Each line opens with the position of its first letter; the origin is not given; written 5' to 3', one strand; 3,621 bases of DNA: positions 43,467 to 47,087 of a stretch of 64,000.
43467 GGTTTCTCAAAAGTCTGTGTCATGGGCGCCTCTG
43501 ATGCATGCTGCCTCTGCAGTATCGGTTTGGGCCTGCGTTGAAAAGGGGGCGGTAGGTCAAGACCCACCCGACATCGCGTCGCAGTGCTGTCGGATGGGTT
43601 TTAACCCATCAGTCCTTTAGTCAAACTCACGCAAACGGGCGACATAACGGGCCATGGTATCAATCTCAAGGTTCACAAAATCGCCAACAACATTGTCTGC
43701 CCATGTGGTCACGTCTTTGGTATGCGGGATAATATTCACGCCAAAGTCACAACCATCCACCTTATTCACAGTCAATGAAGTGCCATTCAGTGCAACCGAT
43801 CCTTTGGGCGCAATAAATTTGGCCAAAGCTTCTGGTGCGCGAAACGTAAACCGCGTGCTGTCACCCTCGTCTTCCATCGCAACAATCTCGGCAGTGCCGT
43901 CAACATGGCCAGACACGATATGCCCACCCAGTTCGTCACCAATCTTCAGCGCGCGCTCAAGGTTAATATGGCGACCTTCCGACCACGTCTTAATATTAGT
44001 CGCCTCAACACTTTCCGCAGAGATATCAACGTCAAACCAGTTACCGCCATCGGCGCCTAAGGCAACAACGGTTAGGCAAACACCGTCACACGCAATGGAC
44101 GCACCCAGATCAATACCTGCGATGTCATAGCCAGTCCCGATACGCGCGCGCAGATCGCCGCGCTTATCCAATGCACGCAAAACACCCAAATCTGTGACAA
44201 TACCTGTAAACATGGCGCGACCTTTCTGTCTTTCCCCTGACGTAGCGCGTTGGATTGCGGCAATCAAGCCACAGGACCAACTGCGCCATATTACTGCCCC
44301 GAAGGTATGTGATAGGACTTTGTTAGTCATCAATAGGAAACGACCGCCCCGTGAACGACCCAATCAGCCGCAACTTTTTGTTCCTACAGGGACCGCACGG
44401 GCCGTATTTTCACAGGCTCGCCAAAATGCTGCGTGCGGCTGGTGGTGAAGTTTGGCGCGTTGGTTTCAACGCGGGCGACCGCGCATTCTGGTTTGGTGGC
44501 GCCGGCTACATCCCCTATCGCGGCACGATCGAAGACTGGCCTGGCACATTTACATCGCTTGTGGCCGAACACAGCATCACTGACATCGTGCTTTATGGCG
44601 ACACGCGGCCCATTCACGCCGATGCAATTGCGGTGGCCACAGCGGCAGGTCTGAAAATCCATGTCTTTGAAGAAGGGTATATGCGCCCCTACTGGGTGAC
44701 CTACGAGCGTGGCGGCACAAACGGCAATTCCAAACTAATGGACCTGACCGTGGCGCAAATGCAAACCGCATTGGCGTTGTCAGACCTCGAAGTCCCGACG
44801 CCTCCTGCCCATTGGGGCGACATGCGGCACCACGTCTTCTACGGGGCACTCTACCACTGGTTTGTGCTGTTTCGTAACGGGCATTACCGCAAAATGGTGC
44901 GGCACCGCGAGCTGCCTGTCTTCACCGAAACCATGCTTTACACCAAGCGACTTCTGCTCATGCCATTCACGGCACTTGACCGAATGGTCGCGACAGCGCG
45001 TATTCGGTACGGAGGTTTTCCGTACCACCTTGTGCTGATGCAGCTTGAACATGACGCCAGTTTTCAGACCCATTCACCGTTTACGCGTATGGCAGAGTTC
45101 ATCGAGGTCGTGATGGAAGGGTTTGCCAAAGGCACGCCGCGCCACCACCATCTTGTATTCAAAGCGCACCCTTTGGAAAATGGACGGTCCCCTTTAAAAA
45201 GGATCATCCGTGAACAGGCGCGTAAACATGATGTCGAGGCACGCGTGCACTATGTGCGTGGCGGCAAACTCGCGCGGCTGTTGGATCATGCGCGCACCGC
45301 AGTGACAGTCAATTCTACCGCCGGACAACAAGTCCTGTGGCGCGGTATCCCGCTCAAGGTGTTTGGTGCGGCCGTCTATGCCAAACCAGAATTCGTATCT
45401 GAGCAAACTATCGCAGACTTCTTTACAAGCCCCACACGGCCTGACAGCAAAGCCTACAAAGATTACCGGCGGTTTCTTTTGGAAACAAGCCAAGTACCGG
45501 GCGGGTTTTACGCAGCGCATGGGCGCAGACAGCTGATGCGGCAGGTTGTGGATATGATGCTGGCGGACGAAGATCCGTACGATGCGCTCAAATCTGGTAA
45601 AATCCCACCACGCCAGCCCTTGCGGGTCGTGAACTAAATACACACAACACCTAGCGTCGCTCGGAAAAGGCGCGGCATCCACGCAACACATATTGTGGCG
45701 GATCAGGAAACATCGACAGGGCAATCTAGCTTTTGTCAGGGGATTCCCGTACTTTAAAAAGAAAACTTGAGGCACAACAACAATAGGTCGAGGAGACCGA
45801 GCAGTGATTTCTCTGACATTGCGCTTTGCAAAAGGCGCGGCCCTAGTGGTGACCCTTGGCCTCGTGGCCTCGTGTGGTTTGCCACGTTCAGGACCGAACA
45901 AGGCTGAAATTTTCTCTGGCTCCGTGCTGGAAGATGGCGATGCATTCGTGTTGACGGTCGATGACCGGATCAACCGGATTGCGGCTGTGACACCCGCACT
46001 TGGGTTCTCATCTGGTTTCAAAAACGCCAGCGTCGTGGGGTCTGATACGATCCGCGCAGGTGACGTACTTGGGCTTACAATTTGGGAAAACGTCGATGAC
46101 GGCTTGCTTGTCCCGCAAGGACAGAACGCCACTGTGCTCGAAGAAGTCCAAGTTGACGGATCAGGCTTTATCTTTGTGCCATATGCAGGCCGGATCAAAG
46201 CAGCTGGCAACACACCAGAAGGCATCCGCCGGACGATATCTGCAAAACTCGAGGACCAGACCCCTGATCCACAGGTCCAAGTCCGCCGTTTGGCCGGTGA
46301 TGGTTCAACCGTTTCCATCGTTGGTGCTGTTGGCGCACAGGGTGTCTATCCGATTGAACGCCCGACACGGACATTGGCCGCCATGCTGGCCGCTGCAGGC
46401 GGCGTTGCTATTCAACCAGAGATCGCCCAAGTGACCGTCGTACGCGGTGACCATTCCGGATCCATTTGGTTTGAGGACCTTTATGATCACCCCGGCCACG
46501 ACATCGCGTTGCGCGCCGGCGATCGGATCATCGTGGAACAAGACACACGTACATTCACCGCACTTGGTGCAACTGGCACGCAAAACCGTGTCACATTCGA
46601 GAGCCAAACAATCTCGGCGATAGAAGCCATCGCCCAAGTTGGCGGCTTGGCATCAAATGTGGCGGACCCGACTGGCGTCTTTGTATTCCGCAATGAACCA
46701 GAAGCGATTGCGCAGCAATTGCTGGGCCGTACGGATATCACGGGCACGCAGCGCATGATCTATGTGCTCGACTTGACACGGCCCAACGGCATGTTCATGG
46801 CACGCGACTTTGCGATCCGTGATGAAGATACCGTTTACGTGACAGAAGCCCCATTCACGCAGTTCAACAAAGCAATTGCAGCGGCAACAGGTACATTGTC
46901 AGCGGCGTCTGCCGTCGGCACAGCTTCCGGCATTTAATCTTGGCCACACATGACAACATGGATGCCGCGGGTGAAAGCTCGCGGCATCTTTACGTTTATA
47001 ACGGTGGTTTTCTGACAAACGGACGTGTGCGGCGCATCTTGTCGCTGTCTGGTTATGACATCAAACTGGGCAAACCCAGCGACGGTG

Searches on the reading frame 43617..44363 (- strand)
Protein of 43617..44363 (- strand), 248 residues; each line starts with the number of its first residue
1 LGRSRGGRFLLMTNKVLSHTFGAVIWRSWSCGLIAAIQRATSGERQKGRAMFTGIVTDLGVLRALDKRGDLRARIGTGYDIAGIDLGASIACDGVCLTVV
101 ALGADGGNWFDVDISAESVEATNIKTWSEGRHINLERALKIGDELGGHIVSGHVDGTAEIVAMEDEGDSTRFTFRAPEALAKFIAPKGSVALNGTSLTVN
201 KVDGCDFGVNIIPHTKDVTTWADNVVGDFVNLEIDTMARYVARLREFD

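Call 84: search_protein_families(library=pfam, proteins=[window:43617-44363:-], max_evalue=0.00001)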
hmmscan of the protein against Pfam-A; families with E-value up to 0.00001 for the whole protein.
window:43617-44363:- (248 aa): 1 family
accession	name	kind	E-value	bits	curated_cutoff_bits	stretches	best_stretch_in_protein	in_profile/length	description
PF00677.23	Lum_binding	-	1.5e-46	156.8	27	2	151-235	1-86/86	Lumazine binding domain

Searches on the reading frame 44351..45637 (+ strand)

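Call 83: search_protein_families(library=pfam, proteins=[window:44351-45637:+], max_evalue=0.00001)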
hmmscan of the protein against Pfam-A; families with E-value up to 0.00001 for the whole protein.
window:44351-45637:+ (428 aa): 1 family
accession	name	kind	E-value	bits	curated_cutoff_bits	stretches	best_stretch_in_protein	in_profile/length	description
PF05159.20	Capsule_synth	-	2e-50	172.4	20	1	78-387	2-310/310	Capsule polysaccharide biosynthesis protein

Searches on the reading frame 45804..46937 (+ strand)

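Call 83: search_protein_families(library=pfam, proteins=[window:45804-46937:+], max_evalue=0.00001)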
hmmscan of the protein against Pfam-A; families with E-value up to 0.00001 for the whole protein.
window:45804-46937:+ (377 aa): 2 families
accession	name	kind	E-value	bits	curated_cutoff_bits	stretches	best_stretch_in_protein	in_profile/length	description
PF02563.21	Poly_export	-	1.1e-14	54.8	28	1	82-161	8-75/77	Polysaccharide biosynthesis/export protein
PF22461.2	SLBB_2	-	3.3e-14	53.2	27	1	254-346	6-79/79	SLBB domain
